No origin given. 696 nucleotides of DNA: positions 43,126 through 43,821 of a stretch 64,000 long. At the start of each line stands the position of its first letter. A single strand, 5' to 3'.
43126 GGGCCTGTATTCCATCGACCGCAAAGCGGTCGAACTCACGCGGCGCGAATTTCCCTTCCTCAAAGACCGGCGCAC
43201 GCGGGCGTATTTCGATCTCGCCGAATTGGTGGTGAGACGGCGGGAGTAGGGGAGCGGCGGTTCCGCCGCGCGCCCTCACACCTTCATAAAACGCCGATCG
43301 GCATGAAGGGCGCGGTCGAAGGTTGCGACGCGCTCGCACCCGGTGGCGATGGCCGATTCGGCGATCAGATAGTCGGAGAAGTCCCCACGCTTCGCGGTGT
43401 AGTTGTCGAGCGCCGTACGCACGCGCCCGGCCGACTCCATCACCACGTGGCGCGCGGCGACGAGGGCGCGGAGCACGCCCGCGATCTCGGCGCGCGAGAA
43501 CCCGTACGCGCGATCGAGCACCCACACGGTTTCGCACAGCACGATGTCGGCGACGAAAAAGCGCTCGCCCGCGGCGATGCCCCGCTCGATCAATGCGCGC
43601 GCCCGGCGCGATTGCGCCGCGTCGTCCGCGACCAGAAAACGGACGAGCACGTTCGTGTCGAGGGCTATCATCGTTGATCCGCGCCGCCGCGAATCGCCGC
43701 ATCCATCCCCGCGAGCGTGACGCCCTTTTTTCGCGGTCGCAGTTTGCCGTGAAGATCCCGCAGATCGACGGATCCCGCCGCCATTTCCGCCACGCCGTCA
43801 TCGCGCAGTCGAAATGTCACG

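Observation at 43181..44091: vapBC toxin-antitoxin cassette bounded by 45-60 bp direct repeats that duplicate the 3' coding end of the adjacent CN-hydrolase gene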

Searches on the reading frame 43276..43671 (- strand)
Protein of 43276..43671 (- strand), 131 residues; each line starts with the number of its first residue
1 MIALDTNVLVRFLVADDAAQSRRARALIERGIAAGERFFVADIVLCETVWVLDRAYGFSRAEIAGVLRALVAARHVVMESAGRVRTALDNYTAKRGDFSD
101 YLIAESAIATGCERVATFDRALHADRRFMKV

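Call 6: search_protein_families(library=pfam, proteins=[window:43276-43671:-])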
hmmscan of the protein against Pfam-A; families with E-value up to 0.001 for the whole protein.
window:43276-43671:- (131 aa): 2 families
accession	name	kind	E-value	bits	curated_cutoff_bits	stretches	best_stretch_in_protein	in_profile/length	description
PF01850.27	PIN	-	2.7e-14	54.3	23.6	1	2-122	1-114/120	PIN domain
PF13470.12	PIN_3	-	0.00046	21.4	27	1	4-121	4-115/115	PIN domain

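Call 35: find_homologous_proteins(query=window:43276-43671:-)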
Query window:43276-43671:- (131 aa): 2074 proteins with E <= 0.001 among 2277 candidates; the best 120 are listed.
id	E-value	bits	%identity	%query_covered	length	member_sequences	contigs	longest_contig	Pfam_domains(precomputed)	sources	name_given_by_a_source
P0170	3.9e-75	268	100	100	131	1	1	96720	PF01850.28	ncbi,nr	ncbi:MAG: type II toxin-antitoxin system VapC family toxin [Deltaproteobacteria bacterium]|nr:type I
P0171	6.8e-57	209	77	100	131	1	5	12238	PF01850.28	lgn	-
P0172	2.9e-56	207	73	100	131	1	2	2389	PF01850.28,PF13470.13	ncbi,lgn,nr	ncbi:MAG: type II toxin-antitoxin system VapC family toxin [Deltaproteobacteria bacterium]|nr:type I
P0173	1.2e-54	202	75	100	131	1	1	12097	PF01850.28,PF13470.13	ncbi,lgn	-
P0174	1.1e-42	163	62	99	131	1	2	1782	PF01850.28,PF13470.13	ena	-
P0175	3.7e-42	161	64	99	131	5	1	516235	PF01850.28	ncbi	ncbi:MAG: PIN domain-containing protein [Thermoanaerobaculaceae bacterium]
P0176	1.4e-41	159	63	98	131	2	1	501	PF01850.28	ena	-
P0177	1.5e-40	156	63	98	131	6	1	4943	PF01850.28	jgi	-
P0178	4.3e-40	155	62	98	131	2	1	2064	PF01850.28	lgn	-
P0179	8.9e-40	154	61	98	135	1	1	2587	PF01850.28,PF13470.13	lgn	-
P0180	1.1e-39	153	63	93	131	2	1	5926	PF01850.28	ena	-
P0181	1.6e-39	153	59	100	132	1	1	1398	PF01850.28,PF13470.13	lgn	-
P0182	2.4e-39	152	59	99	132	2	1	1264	PF01850.28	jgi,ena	-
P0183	5.1e-39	151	62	99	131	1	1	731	PF01850.28,PF13470.13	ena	-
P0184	5.8e-39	151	59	100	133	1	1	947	PF01850.28,PF13470.13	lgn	-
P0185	7.2e-39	151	59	98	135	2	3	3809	PF01850.28,PF13470.13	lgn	-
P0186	1.0e-38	150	62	99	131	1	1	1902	PF01850.28,PF13470.13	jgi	jgi:predicted nucleic-acid-binding protein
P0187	1.3e-38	150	60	99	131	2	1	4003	PF01850.28,PF13470.13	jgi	jgi:predicted nucleic-acid-binding protein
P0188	1.5e-38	150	62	99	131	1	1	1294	PF01850.28,PF13470.13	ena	-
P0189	1.6e-38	149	56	98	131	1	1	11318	PF01850.28,PF13470.13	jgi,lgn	jgi:predicted nucleic-acid-binding protein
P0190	1.7e-38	149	62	98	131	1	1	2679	PF01850.28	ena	-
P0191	2.0e-38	149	62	99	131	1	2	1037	PF01850.28,PF13470.13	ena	-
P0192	2.5e-38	149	64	93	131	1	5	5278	PF01850.28,PF13470.13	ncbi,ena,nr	ncbi:MAG: hypothetical protein A2085_04195 [Gemmatimonadetes bacterium GWC2_71_10]|nr:MAG: hypotheti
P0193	3.3e-38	148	58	99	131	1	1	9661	PF01850.28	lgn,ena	-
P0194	3.3e-38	148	61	98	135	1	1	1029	PF01850.28,PF13470.13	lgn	-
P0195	4.4e-38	148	60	98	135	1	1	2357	PF01850.28,PF13470.13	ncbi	ncbi:MAG: type II toxin-antitoxin system VapC family toxin [Acidobacteriota bacterium]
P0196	5.0e-38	148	62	98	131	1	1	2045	PF01850.28,PF13470.13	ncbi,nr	ncbi:MAG: type II toxin-antitoxin system VapC family toxin [Dehalococcoidia bacterium]|nr:type II to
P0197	5.1e-38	148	59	99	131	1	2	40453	PF01850.28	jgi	jgi:predicted nucleic-acid-binding protein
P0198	7.0e-38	147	64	91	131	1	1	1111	PF01850.28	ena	-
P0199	7.5e-38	147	60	98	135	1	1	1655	PF01850.28,PF13470.13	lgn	-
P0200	8.0e-38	147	61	99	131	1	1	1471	PF01850.28,PF13470.13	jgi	jgi:predicted nucleic-acid-binding protein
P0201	8.7e-38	147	61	98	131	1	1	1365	PF01850.28,PF13470.13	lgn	-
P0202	1.1e-37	147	59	100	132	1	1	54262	PF01850.28,PF13470.13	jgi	-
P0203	1.2e-37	147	57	98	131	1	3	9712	PF01850.28,PF13470.13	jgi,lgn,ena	jgi:predicted nucleic-acid-binding protein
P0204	1.5e-37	146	56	98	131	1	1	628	PF01850.28,PF13470.13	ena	-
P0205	1.5e-37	146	58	99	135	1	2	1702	PF01850.28,PF13470.13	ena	-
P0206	1.7e-37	146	57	98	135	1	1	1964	PF01850.28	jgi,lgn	jgi:predicted nucleic-acid-binding protein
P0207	1.8e-37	146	57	100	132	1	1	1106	PF01850.28,PF13470.13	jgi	-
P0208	2.0e-37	146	56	100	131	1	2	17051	PF01850.28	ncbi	-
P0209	2.5e-37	146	62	98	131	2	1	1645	PF01850.28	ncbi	-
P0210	2.6e-37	146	58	98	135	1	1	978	PF01850.28,PF13470.13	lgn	-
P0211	2.7e-37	146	61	97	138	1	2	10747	PF01850.28,PF13470.13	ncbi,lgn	-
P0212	2.8e-37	145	61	98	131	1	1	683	PF01850.28,PF13470.13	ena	-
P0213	3.0e-37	145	59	99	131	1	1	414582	PF01850.28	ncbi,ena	-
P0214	3.0e-37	145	57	98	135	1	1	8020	PF01850.28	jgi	jgi:predicted nucleic-acid-binding protein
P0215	3.2e-37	145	59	98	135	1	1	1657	PF01850.28,PF13470.13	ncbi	-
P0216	3.6e-37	145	60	98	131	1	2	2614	PF01850.28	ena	-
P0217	3.8e-37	145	61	98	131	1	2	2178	PF01850.28,PF13470.13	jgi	jgi:predicted nucleic-acid-binding protein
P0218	3.9e-37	145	58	99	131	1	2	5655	PF01850.28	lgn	-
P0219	4.5e-37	145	60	98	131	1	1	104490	PF01850.28,PF13470.13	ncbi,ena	-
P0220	4.6e-37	145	61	99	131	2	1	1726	PF01850.28,PF13470.13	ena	-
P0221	5.5e-37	145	55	98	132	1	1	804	PF01850.28,PF13470.13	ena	-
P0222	6.3e-37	144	61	97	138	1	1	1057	PF01850.28,PF13470.13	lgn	-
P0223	6.9e-37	144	60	99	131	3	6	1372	PF01850.28,PF13470.13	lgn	-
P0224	7.2e-37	144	59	98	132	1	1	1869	PF01850.28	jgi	jgi:predicted nucleic-acid-binding protein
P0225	7.4e-37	144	60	99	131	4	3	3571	PF01850.28,PF13470.13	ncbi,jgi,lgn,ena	ncbi:MAG: type II toxin-antitoxin system VapC family toxin [Acidobacteriota bacterium]|jgi:predicted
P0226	7.6e-37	144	59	98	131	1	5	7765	PF01850.28,PF13470.13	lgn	-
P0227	8.4e-37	144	57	98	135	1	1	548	PF01850.28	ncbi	-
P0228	8.8e-37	144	61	98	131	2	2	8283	PF01850.28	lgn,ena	-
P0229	1.0e-36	144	56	100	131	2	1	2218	PF01850.28,PF13470.13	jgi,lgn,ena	-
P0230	1.1e-36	144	59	98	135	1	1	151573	PF01850.28,PF13470.13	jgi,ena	-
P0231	1.1e-36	144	59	99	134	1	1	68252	PF01850.28,PF13470.13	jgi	jgi:predicted nucleic-acid-binding protein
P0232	1.1e-36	143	58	98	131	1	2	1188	PF01850.28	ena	-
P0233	1.2e-36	143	58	98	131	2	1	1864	PF01850.28,PF13470.13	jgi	-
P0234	1.3e-36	143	60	99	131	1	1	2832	PF01850.28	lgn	-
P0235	1.5e-36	143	58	99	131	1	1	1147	PF01850.28,PF13470.13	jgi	jgi:predicted nucleic-acid-binding protein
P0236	1.6e-36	143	56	99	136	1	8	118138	PF01850.28,PF13470.13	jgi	jgi:predicted nucleic-acid-binding protein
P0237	1.7e-36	143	60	99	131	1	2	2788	PF01850.28,PF13470.13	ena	-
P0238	2.1e-36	143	58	98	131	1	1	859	PF01850.28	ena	-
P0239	2.1e-36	143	58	100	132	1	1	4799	PF01850.28,PF13470.13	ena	-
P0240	2.1e-36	143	58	99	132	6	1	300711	PF01850.28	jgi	jgi:predicted nucleic-acid-binding protein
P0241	2.3e-36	142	58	99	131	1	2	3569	PF01850.28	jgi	jgi:predicted nucleic-acid-binding protein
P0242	2.4e-36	142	57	98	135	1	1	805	PF01850.28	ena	-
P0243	2.5e-36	142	57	98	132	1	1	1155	PF01850.28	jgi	jgi:predicted nucleic-acid-binding protein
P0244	2.8e-36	142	57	98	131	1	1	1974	PF01850.28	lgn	-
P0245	2.8e-36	142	59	93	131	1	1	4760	PF01850.28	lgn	-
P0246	3.1e-36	142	58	99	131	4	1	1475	PF01850.28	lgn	-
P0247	3.5e-36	142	59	98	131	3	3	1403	PF01850.28,PF13470.13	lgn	-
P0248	3.6e-36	142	55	98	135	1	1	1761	PF01850.28,PF13470.13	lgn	-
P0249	3.9e-36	142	57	93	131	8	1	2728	PF01850.28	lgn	-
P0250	4.0e-36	142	55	98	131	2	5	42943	PF01850.28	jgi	jgi:predicted nucleic-acid-binding protein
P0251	4.1e-36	142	58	99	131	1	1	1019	PF01850.28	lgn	-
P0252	4.2e-36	142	58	98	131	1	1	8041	PF01850.28,PF13470.13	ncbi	-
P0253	4.6e-36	142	53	100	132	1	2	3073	PF01850.28,PF13470.13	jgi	jgi:predicted nucleic-acid-binding protein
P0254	4.6e-36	142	55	99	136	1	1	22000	PF01850.28,PF13470.13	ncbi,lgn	ncbi:MAG TPA: type II toxin-antitoxin system VapC family toxin [Thermoanaerobaculia bacterium]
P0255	4.7e-36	142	58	93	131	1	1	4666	PF01850.28,PF13470.13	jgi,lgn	-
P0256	5.0e-36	141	58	99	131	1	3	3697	PF01850.28,PF13470.13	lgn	-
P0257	5.3e-36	141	57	98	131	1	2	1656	PF01850.28,PF13470.13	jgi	jgi:predicted nucleic-acid-binding protein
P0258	5.8e-36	141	59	98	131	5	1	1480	PF01850.28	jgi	jgi:predicted nucleic-acid-binding protein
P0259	6.0e-36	141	59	99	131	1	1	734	PF01850.28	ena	-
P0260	6.0e-36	141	60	99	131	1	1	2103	PF01850.28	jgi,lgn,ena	-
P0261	6.4e-36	141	57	100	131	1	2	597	PF01850.28,PF13470.13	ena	-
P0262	6.4e-36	141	57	100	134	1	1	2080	PF01850.28,PF13470.13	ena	-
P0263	6.9e-36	141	58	99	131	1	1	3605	PF01850.28,PF13470.13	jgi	jgi:predicted nucleic-acid-binding protein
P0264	7.2e-36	141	57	100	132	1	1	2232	PF01850.28,PF13470.13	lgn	-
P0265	7.3e-36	141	58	98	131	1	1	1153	PF01850.28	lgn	-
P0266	7.4e-36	141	55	98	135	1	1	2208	PF01850.28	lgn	-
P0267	7.6e-36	141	55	99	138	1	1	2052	PF01850.28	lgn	-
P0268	7.8e-36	141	60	98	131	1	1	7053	PF01850.28,PF13470.13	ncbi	-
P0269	8.1e-36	141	57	99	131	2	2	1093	PF01850.28,PF13470.13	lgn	-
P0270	8.2e-36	141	55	98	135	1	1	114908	PF01850.28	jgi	jgi:predicted nucleic-acid-binding protein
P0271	8.5e-36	141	59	99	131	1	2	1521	PF01850.28,PF13470.13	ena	-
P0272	8.6e-36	141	61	93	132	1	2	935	PF01850.28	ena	-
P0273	8.9e-36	141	57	98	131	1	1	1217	PF01850.28,PF13470.13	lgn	-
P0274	8.9e-36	141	58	99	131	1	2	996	PF01850.28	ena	-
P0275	9.3e-36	141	58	98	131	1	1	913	PF01850.28,PF13470.13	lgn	-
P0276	1.1e-35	140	62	98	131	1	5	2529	PF01850.28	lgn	-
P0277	1.1e-35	140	57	99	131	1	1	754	PF01850.28,PF13470.13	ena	-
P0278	1.1e-35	140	56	100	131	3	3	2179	PF01850.28,PF13470.13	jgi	jgi:predicted nucleic-acid-binding protein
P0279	1.1e-35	140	57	96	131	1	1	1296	PF01850.28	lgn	-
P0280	1.2e-35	140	58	98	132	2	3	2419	PF01850.28,PF13470.13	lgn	-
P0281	1.3e-35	140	56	98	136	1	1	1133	PF01850.28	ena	-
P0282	1.3e-35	140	60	98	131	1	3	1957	PF01850.28,PF13470.13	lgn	-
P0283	1.4e-35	140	59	98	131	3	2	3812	PF01850.28,PF13470.13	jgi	jgi:predicted nucleic-acid-binding protein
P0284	1.4e-35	140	56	100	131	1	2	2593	PF01850.28,PF13470.13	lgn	-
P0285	1.5e-35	140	58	98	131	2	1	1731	PF01850.28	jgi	jgi:predicted nucleic-acid-binding protein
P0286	1.5e-35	140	58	98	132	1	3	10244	PF01850.28,PF13470.13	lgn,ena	-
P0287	1.5e-35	140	57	98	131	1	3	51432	PF01850.28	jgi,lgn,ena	jgi:predicted nucleic-acid-binding protein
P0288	1.5e-35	140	54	100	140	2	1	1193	PF01850.28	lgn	-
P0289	1.5e-35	140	54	99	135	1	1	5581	PF01850.28,PF13470.13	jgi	jgi:predicted nucleic-acid-binding protein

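Call 36: find_encoding_contigs(protein=P0171, flank=7000, max_places=6)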
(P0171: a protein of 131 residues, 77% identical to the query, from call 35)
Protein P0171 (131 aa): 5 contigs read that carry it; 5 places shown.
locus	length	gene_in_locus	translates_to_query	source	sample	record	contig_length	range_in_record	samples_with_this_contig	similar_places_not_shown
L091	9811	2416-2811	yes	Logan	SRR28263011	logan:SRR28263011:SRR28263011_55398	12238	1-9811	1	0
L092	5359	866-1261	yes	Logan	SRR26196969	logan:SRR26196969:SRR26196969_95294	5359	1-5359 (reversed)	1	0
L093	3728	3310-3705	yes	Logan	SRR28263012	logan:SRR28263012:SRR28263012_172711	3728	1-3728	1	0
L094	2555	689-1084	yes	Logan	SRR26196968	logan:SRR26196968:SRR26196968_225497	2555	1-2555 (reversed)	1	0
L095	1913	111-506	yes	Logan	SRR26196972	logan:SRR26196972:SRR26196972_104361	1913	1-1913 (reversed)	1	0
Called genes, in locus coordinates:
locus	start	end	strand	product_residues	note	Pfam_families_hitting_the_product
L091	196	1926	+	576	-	PF02012:BNR (faint), PF14870:PSII_BNR (weak), PF15902:Sortilin-Vps10 (faint), PF18911:PKD_4 (weak), PF22352:K319L-like_PKD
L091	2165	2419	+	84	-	PF04014:MazE_antitoxin, PF15937:PrlF_antitoxin (weak)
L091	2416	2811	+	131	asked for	PF01850:PIN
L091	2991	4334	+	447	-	PF04015:DUF362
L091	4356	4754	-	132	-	PF11756:YgbA_NO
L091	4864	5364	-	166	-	PF00583:Acetyltransf_1, PF13508:Acetyltransf_7, PF13673:Acetyltransf_10 (weak), PF08445:FR47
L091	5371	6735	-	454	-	-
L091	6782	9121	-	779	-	PF14559:TPR_19 (faint), PF13432:TPR_16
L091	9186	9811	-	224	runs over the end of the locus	-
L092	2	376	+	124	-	?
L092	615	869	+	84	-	PF04014:MazE_antitoxin, PF15937:PrlF_antitoxin (weak)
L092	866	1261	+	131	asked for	PF01850:PIN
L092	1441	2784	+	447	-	PF04015:DUF362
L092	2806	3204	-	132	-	PF11756:YgbA_NO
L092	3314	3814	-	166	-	PF00583:Acetyltransf_1, PF13508:Acetyltransf_7, PF13673:Acetyltransf_10 (weak), PF08445:FR47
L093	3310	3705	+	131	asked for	PF01850:PIN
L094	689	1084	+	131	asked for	PF01850:PIN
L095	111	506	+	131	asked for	PF01850:PIN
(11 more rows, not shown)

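Call 37: find_encoding_contigs(protein=P0172, flank=7000, max_places=6)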
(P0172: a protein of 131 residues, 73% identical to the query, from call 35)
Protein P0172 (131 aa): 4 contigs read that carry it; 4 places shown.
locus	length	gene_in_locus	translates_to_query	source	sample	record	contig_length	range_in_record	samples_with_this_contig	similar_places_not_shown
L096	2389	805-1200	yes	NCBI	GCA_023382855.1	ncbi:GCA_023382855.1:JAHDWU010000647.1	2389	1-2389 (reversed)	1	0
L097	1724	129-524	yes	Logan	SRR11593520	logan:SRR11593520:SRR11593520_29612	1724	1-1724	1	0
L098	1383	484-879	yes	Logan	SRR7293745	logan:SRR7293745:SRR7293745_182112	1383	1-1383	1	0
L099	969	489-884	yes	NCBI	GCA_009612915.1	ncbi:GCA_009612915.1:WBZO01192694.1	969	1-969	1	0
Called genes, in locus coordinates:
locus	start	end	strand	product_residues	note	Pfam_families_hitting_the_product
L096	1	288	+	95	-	PF01842:ACT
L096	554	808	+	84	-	PF04014:MazE_antitoxin, PF15937:PrlF_antitoxin (weak)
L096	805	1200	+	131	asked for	PF01850:PIN, PF13470:PIN_3 (weak)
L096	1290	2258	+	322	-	PF01656:CbiA, PF02374:ArsA_ATPase, PF10609:ParA (faint), PF13614:AAA_31 (weak), PF20720:nSTAND3 (weak)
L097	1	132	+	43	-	?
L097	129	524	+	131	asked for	PF01850:PIN, PF13470:PIN_3 (weak)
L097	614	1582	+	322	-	PF01656:CbiA, PF02374:ArsA_ATPase, PF10609:ParA (faint), PF13614:AAA_31 (weak), PF20720:nSTAND3 (weak)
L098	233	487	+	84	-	PF04014:MazE_antitoxin, PF15937:PrlF_antitoxin (weak)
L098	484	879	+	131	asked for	PF01850:PIN, PF13470:PIN_3 (weak)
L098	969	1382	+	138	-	?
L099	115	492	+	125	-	PF04014:MazE_antitoxin, PF15937:PrlF_antitoxin (weak)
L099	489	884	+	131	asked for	PF01850:PIN, PF13470:PIN_3 (weak)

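Call 56: find_related_loci(query=A3, collection=metagenome_contigs, flank=3000)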
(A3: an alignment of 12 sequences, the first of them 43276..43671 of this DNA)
Query A3 (131 aa) in metagenome_contigs; peptide patterns used: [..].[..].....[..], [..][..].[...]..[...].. (x = any residue, [..] = any of these).
600 stretches matched a pattern (row limit reached: there are more); 535 encode a relative of the query (tblastn E <= 1e-3); the best 80 are kept; 80 distinct loci.
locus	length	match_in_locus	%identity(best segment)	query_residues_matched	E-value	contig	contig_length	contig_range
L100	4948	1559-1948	59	1-130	1e-42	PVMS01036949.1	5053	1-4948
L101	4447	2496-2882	57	1-129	3e-41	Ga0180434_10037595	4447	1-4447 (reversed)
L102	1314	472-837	60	1-122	2e-41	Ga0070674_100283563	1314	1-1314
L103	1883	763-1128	61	1-122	3e-40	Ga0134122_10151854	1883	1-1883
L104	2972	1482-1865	55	1-128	4e-40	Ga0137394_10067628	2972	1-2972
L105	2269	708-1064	57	1-119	8e-40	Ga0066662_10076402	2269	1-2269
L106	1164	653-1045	54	1-131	2e-40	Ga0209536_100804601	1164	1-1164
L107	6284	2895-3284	53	1-130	3e-39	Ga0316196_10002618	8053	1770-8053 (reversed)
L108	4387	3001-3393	49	1-131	2e-38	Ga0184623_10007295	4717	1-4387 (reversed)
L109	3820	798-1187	52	1-130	7e-38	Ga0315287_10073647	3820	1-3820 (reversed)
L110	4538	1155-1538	59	1-128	1e-37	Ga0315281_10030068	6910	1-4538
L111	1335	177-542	51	1-122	3e-38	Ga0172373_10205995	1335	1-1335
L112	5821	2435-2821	52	1-129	3e-37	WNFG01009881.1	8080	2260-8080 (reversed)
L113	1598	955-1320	55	1-122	1e-37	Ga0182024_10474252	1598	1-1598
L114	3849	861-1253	53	1-131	1e-36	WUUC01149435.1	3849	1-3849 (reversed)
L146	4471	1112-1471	43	1-120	1e-27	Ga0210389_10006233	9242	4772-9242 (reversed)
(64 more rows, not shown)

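Call 75: search_protein_families(library=ncbifam, proteins=[window:43276-43671:-, L146:1534-2409:-, L146:156-581:+], max_evalue=0.01)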
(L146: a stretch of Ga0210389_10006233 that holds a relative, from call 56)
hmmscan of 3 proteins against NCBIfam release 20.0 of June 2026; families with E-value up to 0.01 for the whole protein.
window:43276-43671:- (131 aa): 1 family
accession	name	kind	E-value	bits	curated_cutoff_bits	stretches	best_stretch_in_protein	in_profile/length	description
TIGR00028.1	Mtu_PIN_fam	subfamily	3.1e-05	24.2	73.6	1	1-123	2-130/143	TA system VapC family ribonuclease toxin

L146:1534-2409:- (291 aa): 18 families
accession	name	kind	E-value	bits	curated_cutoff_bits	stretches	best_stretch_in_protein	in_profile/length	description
NF040580.1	MBL_fold_Vmh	equivalog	5.7e-38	130.8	430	1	44-282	38-272/286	Vmh family MBL fold metallo-hydrolase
TIGR04558.1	SoxH_rel_PQQ_1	hypoth_equivalog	4e-17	62.2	300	1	49-279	37-260/285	quinoprotein relay system zinc metallohydrolase 1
TIGR04559.1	SoxH_rel_PQQ_2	hypoth_equivalog_domain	5.2e-13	49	280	1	49-270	33-251/283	quinoprotein relay system zinc metallohydrolase 2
NF033088.2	bla_subclass_B1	equivalog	4.3e-10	39.6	200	1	56-238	41-207/217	subclass B1 metallo-beta-lactamase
NF012229.1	bla_class_B_core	domain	7.8e-09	35.8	100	1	52-182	21-139/139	metallo-beta-lactamase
TIGR03413.1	GSH_gloB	equivalog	1.8e-07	30.8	200.8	1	58-115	23-75/248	hydroxyacylglutathione hydrolase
TIGR02651.1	RNase_Z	equivalog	0.0001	21.5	292.95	1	78-105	47-74/302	ribonuclease Z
NF000801.0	PRK00055.1-3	equivalog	0.00035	19.7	252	1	78-105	49-76/307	ribonuclease Z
NF000329.2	bla_B2_CphA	exception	0.00036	20.3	500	1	88-232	92-231/253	CphA family subclass B2 metallo-beta-lactamase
NF033105.1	bla_subclass_B3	equivalog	0.00075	18.9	240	1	46-129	23-107/257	subclass B3 metallo-beta-lactamase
NF012145.1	blaDIM_SIM_IMP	exception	0.00078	19.3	288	0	53-236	34-196/209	DIM/SIM/IMP family subclass B1 metallo-beta-lactamase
NF033087.1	bla_subclass_B2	equivalog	0.0011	18.8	240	1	51-234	27-206/221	subclass B2 metallo-beta-lactamase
NF012150.3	blaSPM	exception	0.0016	18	500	1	163-238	182-254/272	SPM family subclass B1 metallo-beta-lactamase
NF008580.0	PRK11539.1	equivalog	0.0016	16.8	969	1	64-115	536-585/758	ComEC family protein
NF000322.2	blaCcrA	exception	0.0022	17.6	550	0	45-238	53-230/249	CfiA family subclass B1 metallo-beta-lactamase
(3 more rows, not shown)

L146:156-581:+ (141 aa): 0 families
